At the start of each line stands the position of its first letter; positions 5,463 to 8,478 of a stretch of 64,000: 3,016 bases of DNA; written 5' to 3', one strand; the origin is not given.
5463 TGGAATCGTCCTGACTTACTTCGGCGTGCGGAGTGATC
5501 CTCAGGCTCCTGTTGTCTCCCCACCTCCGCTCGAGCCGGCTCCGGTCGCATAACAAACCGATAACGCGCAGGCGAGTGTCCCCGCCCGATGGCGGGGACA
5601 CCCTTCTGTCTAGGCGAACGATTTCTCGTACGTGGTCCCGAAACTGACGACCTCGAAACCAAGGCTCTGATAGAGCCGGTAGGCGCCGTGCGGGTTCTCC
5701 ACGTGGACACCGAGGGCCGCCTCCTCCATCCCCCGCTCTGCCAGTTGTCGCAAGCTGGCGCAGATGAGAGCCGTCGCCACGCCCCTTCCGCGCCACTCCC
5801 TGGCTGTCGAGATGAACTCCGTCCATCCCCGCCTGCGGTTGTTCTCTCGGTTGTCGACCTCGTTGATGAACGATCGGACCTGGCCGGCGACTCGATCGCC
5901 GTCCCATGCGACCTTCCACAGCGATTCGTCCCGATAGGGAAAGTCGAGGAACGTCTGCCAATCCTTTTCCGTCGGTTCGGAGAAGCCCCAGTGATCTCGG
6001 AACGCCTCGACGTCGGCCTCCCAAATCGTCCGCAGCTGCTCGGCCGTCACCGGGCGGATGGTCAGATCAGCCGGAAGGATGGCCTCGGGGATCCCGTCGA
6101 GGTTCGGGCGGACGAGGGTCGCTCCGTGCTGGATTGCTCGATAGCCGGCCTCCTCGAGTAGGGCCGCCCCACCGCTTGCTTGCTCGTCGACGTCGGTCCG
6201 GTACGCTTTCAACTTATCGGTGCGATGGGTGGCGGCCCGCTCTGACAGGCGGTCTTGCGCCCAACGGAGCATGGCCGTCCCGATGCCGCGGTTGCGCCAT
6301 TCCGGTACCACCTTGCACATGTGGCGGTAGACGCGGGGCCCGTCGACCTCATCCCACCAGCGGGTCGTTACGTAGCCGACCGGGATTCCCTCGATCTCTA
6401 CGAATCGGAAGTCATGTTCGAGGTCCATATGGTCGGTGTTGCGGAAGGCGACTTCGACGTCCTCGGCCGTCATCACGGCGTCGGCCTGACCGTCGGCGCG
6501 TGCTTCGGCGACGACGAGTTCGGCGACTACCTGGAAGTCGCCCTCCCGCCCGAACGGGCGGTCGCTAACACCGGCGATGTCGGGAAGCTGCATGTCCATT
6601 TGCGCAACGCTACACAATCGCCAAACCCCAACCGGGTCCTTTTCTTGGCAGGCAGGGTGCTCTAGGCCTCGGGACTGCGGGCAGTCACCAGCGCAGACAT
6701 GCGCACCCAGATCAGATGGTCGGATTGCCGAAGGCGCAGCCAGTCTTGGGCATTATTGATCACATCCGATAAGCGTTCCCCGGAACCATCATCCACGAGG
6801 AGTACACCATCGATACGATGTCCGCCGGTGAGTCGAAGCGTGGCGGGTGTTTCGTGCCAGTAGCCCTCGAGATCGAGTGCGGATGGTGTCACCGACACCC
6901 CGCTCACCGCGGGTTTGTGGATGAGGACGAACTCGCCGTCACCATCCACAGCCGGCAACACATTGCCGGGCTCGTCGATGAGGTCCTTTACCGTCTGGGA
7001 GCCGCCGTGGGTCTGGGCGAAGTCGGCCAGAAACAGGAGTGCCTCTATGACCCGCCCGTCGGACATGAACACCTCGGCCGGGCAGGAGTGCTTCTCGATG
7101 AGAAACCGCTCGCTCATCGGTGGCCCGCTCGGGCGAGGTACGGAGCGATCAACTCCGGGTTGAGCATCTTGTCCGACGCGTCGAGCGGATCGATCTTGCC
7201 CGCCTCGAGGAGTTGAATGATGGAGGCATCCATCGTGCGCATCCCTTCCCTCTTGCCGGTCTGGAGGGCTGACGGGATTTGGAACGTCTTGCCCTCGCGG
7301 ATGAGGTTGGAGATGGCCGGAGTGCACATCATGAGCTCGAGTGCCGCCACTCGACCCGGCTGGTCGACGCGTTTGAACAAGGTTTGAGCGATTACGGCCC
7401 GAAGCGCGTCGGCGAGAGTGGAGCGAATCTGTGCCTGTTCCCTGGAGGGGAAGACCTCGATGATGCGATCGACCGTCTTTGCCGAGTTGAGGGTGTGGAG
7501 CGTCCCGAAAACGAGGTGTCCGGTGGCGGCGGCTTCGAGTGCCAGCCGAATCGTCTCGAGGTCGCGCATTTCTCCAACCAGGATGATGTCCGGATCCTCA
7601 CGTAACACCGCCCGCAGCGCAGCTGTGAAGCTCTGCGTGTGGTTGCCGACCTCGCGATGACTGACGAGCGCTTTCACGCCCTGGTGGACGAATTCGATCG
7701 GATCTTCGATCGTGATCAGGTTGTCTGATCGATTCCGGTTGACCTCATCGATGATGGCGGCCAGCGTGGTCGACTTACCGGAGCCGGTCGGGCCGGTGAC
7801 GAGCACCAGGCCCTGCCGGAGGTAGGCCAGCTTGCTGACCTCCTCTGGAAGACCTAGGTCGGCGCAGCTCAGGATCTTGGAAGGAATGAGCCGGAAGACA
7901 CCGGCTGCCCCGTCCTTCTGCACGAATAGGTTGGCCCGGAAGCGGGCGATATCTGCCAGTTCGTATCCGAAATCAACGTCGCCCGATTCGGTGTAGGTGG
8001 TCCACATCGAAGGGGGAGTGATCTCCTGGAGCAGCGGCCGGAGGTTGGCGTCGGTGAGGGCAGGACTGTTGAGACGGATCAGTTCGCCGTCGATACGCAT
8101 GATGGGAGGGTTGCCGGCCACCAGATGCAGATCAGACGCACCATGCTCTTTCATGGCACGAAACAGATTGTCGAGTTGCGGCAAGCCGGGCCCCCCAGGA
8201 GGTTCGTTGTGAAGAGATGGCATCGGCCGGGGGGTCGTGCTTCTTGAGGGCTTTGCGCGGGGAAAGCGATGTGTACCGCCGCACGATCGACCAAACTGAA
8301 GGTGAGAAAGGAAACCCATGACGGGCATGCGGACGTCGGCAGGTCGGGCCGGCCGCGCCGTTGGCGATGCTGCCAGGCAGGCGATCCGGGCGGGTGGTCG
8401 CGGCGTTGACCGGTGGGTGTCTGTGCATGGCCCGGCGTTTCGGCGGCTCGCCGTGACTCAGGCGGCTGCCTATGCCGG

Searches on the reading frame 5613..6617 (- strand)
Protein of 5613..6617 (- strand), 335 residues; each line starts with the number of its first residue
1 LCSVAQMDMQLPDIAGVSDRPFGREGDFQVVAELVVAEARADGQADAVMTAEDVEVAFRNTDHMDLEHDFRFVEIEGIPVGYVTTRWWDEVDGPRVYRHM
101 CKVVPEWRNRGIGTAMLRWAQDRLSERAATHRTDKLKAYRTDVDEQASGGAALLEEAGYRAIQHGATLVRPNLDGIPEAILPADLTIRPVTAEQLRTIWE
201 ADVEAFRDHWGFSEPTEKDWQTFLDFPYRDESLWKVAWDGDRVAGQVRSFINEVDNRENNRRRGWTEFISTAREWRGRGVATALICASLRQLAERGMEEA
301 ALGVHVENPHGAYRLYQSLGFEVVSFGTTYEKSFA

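Call 32: search_protein_families(library=ncbifam, proteins=[window:5613-6617:-], max_evalue=0.00001)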
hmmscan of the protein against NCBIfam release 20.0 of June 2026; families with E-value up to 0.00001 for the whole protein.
window:5613-6617:- (335 aa): 4 families
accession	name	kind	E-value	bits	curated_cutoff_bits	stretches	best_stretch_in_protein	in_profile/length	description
NF002959.0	PRK03624.1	equivalog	3.1e-11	43.2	124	1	262-323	71-131/147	GNAT family acetyltransferase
TIGR03448.1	mycothiol_MshD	equivalog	3.1e-09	36.6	163.1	1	29-330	12-294/294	mycothiol synthase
TIGR01575.1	rimI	equivalog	3.4e-09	36.9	86.4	0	269-330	61-121/132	ribosomal protein S18-alanine N-acetyltransferase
NF000482.1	AAC_3_XI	exception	1.7e-07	31.1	300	1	66-167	45-140/148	aminoglycoside N-acetyltransferase AAC(3)-XI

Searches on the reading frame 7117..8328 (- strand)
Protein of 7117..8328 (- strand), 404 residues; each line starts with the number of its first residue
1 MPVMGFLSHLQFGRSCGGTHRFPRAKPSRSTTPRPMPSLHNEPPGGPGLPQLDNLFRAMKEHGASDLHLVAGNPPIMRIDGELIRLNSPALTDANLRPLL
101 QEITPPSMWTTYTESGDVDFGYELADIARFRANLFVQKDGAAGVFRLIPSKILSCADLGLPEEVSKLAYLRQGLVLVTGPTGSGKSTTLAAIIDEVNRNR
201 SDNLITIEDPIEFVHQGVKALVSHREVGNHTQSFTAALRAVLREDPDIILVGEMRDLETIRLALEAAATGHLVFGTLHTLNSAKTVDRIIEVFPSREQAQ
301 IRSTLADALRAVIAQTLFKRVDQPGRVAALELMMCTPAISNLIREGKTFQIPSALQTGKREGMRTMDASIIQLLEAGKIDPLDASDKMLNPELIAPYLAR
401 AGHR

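Call 32: search_protein_families(library=ncbifam, proteins=[window:7117-8328:-], max_evalue=0.00001)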
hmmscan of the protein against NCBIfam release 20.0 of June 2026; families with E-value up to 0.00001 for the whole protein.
window:7117-8328:- (404 aa): 17 families
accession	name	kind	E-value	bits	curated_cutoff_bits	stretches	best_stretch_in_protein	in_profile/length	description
TIGR01420.1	pilT_fam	subfamily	3.4e-131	437.6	319.1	1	52-384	2-334/343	PilT/PilU family type 4a pilus ATPase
TIGR02524.1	dot_icm_DotB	equivalog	3e-47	161.6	463.3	1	52-370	6-336/358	Dot/Icm type IV secretion system ATPase DotB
TIGR02533.1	type_II_gspE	equivalog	2.3e-43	148.6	630.25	1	159-322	226-383/486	type II secretion system ATPase GspE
TIGR02525.1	plasmid_TraJ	equivalog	2.2e-42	145.4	368.3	1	52-381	12-360/372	plasmid transfer ATPase TraJ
TIGR02538.1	type_IV_pilB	equivalog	3.2e-42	144.9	675.65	1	171-321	315-455/564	type IV-A pilus assembly ATPase PilB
NF007755.0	PRK10436.1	equivalog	2.5e-40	138.6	617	1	62-331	99-368/465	type II secretion system protein GspE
NF041000.1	ATPase_ComGA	equivalog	2.8e-37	128.2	300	1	162-319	118-266/267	competence type IV pilus ATPase ComGA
NF053534.1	T4PilAsmATPsTfpB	equivalog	3.3e-34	118.2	850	1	165-292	329-452/584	type IV pilus assembly ATPase TfpB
TIGR02782.1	TrbB_P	equivalog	4.3e-17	62.3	304.55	1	174-314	138-277/303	P-type conjugative transfer ATPase TrbB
NF058587.1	archaellum_moto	equivalog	6.3e-17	61.5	550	1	175-320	278-419/527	archaellum flagellar ATPase motor FlaI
TIGR02788.1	VirB11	equivalog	1.6e-15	56.9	249.95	1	162-302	134-276/308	P-type DNA transfer ATPase VirB11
NF010469.0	PRK13894.1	subfamily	3.3e-14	52.9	508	1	174-313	151-290/320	conjugal transfer ATPase TrbB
TIGR03819.1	heli_sec_ATPase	hypoth_equivalog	1.1e-12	47.8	373.15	1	175-313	181-323/340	TadA family conjugal transfer-associated ATPase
NF010425.0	PRK13851.1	equivalog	2.1e-12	46.6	461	1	152-312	142-305/344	type IV secretion system protein VirB11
NF010407.0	PRK13833.1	subfamily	1e-09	38.3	499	1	175-312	147-282/323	conjugal transfer protein TrbB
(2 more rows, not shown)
